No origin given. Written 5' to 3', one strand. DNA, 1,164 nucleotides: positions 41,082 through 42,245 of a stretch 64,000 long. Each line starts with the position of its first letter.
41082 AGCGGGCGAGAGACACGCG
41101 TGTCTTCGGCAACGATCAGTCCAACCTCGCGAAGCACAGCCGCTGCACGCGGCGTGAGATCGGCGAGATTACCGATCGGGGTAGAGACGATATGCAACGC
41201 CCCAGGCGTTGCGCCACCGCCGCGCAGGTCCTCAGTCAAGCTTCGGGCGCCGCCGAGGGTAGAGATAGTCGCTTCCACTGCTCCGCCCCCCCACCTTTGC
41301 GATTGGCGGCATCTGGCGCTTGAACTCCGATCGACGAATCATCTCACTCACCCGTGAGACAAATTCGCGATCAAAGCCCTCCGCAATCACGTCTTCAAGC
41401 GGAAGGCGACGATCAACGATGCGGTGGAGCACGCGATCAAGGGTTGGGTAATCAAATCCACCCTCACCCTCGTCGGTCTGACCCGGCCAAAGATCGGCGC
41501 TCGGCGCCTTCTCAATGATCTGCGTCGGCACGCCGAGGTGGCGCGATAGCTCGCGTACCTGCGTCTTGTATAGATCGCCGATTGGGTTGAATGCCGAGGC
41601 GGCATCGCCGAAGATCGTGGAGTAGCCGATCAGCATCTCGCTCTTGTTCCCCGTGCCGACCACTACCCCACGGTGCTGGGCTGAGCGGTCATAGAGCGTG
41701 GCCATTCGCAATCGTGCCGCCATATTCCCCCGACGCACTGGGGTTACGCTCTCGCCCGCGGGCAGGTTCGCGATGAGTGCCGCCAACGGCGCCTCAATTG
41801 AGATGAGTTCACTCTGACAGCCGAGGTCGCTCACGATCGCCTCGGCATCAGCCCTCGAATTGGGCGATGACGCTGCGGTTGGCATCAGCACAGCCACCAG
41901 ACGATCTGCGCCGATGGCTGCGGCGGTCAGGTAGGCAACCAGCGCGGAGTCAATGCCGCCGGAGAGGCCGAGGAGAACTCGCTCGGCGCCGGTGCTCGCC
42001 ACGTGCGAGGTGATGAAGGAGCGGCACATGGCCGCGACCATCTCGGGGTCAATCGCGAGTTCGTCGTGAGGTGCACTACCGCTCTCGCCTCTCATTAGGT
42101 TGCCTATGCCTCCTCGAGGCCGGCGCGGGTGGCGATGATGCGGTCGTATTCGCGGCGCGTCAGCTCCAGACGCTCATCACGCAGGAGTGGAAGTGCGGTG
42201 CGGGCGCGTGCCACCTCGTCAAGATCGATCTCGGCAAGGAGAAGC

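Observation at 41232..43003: Glutamine-dependent NAD+ synthetase encoded as two separate adjacent genes (glutaminase subunit + short NadE)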

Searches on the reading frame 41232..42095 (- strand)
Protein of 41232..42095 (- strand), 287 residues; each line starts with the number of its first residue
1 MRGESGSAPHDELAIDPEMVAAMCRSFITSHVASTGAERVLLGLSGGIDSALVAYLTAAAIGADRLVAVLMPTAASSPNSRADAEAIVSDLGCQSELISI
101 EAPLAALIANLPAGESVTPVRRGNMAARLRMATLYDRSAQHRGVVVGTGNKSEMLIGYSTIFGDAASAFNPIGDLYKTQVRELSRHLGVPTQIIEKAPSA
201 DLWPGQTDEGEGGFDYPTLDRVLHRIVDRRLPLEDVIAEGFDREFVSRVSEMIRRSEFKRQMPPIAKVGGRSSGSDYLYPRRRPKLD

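Call 3: search_protein_families(library=pfam, proteins=[window:41232-42095:-], max_evalue=0.01)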
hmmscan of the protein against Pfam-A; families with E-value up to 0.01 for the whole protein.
window:41232-42095:- (287 aa): 2 families
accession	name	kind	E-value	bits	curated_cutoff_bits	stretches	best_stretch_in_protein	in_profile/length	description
PF02540.23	NAD_synthase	-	8.5e-77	258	21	1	24-263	5-242/242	NAD synthase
PF03054.22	tRNA_Me_trans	-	0.00059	20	20.6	0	39-77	2-38/202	tRNA methyl transferase HUP domain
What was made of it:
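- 41232..42095 (-): S-subunit: a single-domain NAD synthetase, NadE (287 aa plus stop). Pfam NAD_synthase 8.5e-77 (call 3).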

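Call 4: search_protein_families(library=ncbifam, proteins=[window:41232-42095:-], max_evalue=0.01)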
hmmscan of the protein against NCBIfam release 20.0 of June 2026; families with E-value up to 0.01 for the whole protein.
window:41232-42095:- (287 aa): 12 families
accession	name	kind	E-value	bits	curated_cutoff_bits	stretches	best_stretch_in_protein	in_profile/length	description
NF010587.0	PRK13980.1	equivalog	1.7e-90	302.9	255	1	13-271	7-263/267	NAD+ synthase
TIGR00552.1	nadE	equivalog_domain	8.7e-71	238.1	63.65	1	21-264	7-242/251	NAD(+) synthase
NF010588.0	PRK13981.1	equivalog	2.4e-65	221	479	1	20-280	269-537/546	NAD+ synthase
NF002048.0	PRK00876.1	subfamily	1.3e-37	129.4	313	2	120-254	171-307/330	NAD(+) synthase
NF001979.1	PRK00768.1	equivalog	8e-31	107.5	250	1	14-224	14-237/266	NAD(+) synthase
NF002730.0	PRK02628.1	equivalog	8.3e-22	77.1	473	1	30-187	352-519/677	NAD(+) synthase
NF000848.1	PRK00074.1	equivalog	3.8e-11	42.3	400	1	28-71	204-247/512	glutamine-hydrolyzing GMP synthase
TIGR00884.1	guaA_Cterm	equivalog_domain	6.1e-11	42.2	338.75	2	35-89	14-67/310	glutamine-hydrolyzing GMP synthase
TIGR00268.2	TIGR00268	equivalog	3e-09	36.5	150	1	37-102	13-78/259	ATP-dependent sacrificial sulfur transferase LarE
NF001138.1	PRK00143.1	equivalog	6.9e-05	21.9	284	0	39-71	1-31/345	tRNA 2-thiouridine(34) synthase MnmA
TIGR00420.1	trmU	equivalog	0.0029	16.5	236.95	0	39-73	2-34/351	tRNA 2-thiouridine(34) synthase MnmA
TIGR01536.1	asn_synth_AEB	equivalog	0.0071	15.4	267.1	1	37-164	252-377/517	asparagine synthase (glutamine-hydrolyzing)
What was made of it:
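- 41232..42095 (-): NCBIfam PRK13980 scores 302.9 bits, above its cut-off of 255 (call 4).
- Checked: G matches model positions 6-247 and S matches 269-537 of 546 (call 4).
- S meets the full-length single-domain model (call 4).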

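Call 8: search_solved_structures(query=window:41232-42095:-, max_evalue=0.001, show_alignments=1)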
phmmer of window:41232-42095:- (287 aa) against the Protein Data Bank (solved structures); distinct sequences matched with E-value up to 0.001: 31.
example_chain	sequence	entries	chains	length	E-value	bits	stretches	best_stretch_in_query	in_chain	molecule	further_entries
3p52_A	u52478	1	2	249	4e-51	177.1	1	18-267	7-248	NH(3)-dependent NAD(+) synthetase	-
1xng_A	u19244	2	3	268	1.9e-48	168.3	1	20-267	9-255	NH(3)-dependent NAD(+) synthetase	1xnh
2e18_A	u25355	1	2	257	2.4e-47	164.7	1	31-263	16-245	NH(3)-dependent NAD(+) synthetase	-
3n05_A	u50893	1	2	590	5.8e-46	160.1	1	10-280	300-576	NH(3)-dependent NAD(+) synthetase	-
5kha_A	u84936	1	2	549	3.9e-36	127.9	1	30-277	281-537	Glutamine-dependent NAD+ synthetase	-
4f4h_A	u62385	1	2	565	5.1e-36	127.6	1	14-280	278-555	Glutamine dependent NAD+ synthetase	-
3fiu_A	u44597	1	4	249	2.9e-32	115.3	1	30-223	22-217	NH(3)-dependent NAD(+) synthetase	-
4xfd_A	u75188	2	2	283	4.3e-26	95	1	21-225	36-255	NH(3)-dependent NAD(+) synthetase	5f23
2pz8_A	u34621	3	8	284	7.2e-23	84.4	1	8-232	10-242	NH(3)-dependent NAD(+) synthetase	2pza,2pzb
1ee1_A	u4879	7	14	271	1.2e-20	77.2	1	10-224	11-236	NH(3)-DEPENDENT NAD(+) SYNTHETASE | NAD SYNTHETASE | PROTEIN (NAD SYNTHETASE)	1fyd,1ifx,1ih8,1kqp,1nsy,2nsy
6kv3_A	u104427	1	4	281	1.8e-19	73.3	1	24-224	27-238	NH(3)-dependent NAD(+) synthetase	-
3dpi_A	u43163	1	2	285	2.4e-19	72.9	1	24-240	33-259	NAD+ synthetase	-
4q16_A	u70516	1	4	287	4.2e-19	72.1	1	13-224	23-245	NH(3)-dependent NAD(+) synthetase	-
5huh_A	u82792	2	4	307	9.3e-18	67.7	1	14-224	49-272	NH(3)-dependent NAD(+) synthetase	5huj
5wp0_A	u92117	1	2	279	1.1e-17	67.4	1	111-223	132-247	NH(3)-dependent NAD(+) synthetase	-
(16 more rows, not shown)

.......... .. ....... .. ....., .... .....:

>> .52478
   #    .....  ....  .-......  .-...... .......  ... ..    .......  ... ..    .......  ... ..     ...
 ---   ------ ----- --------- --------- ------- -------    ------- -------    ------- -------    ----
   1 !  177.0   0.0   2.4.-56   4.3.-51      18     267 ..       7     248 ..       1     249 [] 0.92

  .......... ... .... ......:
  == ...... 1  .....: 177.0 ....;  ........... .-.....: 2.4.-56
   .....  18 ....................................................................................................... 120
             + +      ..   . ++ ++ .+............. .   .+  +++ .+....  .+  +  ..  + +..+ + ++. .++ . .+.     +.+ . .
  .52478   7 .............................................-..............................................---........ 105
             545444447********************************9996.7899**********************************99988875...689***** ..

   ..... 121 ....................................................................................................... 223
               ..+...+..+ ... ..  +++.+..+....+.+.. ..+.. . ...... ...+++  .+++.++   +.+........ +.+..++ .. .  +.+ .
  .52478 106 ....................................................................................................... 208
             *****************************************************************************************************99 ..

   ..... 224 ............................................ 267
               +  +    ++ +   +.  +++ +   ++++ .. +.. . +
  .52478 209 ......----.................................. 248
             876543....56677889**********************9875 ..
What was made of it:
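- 41232..42095 (-): Best PDB hits are 3p52, 1xng, 2e18 and the S-domain of fused 3n05 (call 8).
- S passes the cut-off of the single-domain model PRK13980, and its best PDB matches are enzymes annotated as ammonia-dependent (calls 4, 8).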

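Call 16: search_solved_structures(query=window:41232-42095:-, max_evalue=1e-30, show_alignments=5)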
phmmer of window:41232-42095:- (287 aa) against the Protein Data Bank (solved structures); distinct sequences matched with E-value up to 1e-30: 7.
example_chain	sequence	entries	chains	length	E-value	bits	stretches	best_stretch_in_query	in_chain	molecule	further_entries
3p52_A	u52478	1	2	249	4e-51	177.1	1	18-267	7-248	NH(3)-dependent NAD(+) synthetase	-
1xng_A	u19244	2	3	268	1.9e-48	168.3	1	20-267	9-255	NH(3)-dependent NAD(+) synthetase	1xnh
2e18_A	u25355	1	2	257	2.4e-47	164.7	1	31-263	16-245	NH(3)-dependent NAD(+) synthetase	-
3n05_A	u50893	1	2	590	5.8e-46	160.1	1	10-280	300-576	NH(3)-dependent NAD(+) synthetase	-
5kha_A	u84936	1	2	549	3.9e-36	127.9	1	30-277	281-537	Glutamine-dependent NAD+ synthetase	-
4f4h_A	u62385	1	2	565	5.1e-36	127.6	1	14-280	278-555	Glutamine dependent NAD+ synthetase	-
3fiu_A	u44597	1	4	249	2.9e-32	115.3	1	30-223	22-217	NH(3)-dependent NAD(+) synthetase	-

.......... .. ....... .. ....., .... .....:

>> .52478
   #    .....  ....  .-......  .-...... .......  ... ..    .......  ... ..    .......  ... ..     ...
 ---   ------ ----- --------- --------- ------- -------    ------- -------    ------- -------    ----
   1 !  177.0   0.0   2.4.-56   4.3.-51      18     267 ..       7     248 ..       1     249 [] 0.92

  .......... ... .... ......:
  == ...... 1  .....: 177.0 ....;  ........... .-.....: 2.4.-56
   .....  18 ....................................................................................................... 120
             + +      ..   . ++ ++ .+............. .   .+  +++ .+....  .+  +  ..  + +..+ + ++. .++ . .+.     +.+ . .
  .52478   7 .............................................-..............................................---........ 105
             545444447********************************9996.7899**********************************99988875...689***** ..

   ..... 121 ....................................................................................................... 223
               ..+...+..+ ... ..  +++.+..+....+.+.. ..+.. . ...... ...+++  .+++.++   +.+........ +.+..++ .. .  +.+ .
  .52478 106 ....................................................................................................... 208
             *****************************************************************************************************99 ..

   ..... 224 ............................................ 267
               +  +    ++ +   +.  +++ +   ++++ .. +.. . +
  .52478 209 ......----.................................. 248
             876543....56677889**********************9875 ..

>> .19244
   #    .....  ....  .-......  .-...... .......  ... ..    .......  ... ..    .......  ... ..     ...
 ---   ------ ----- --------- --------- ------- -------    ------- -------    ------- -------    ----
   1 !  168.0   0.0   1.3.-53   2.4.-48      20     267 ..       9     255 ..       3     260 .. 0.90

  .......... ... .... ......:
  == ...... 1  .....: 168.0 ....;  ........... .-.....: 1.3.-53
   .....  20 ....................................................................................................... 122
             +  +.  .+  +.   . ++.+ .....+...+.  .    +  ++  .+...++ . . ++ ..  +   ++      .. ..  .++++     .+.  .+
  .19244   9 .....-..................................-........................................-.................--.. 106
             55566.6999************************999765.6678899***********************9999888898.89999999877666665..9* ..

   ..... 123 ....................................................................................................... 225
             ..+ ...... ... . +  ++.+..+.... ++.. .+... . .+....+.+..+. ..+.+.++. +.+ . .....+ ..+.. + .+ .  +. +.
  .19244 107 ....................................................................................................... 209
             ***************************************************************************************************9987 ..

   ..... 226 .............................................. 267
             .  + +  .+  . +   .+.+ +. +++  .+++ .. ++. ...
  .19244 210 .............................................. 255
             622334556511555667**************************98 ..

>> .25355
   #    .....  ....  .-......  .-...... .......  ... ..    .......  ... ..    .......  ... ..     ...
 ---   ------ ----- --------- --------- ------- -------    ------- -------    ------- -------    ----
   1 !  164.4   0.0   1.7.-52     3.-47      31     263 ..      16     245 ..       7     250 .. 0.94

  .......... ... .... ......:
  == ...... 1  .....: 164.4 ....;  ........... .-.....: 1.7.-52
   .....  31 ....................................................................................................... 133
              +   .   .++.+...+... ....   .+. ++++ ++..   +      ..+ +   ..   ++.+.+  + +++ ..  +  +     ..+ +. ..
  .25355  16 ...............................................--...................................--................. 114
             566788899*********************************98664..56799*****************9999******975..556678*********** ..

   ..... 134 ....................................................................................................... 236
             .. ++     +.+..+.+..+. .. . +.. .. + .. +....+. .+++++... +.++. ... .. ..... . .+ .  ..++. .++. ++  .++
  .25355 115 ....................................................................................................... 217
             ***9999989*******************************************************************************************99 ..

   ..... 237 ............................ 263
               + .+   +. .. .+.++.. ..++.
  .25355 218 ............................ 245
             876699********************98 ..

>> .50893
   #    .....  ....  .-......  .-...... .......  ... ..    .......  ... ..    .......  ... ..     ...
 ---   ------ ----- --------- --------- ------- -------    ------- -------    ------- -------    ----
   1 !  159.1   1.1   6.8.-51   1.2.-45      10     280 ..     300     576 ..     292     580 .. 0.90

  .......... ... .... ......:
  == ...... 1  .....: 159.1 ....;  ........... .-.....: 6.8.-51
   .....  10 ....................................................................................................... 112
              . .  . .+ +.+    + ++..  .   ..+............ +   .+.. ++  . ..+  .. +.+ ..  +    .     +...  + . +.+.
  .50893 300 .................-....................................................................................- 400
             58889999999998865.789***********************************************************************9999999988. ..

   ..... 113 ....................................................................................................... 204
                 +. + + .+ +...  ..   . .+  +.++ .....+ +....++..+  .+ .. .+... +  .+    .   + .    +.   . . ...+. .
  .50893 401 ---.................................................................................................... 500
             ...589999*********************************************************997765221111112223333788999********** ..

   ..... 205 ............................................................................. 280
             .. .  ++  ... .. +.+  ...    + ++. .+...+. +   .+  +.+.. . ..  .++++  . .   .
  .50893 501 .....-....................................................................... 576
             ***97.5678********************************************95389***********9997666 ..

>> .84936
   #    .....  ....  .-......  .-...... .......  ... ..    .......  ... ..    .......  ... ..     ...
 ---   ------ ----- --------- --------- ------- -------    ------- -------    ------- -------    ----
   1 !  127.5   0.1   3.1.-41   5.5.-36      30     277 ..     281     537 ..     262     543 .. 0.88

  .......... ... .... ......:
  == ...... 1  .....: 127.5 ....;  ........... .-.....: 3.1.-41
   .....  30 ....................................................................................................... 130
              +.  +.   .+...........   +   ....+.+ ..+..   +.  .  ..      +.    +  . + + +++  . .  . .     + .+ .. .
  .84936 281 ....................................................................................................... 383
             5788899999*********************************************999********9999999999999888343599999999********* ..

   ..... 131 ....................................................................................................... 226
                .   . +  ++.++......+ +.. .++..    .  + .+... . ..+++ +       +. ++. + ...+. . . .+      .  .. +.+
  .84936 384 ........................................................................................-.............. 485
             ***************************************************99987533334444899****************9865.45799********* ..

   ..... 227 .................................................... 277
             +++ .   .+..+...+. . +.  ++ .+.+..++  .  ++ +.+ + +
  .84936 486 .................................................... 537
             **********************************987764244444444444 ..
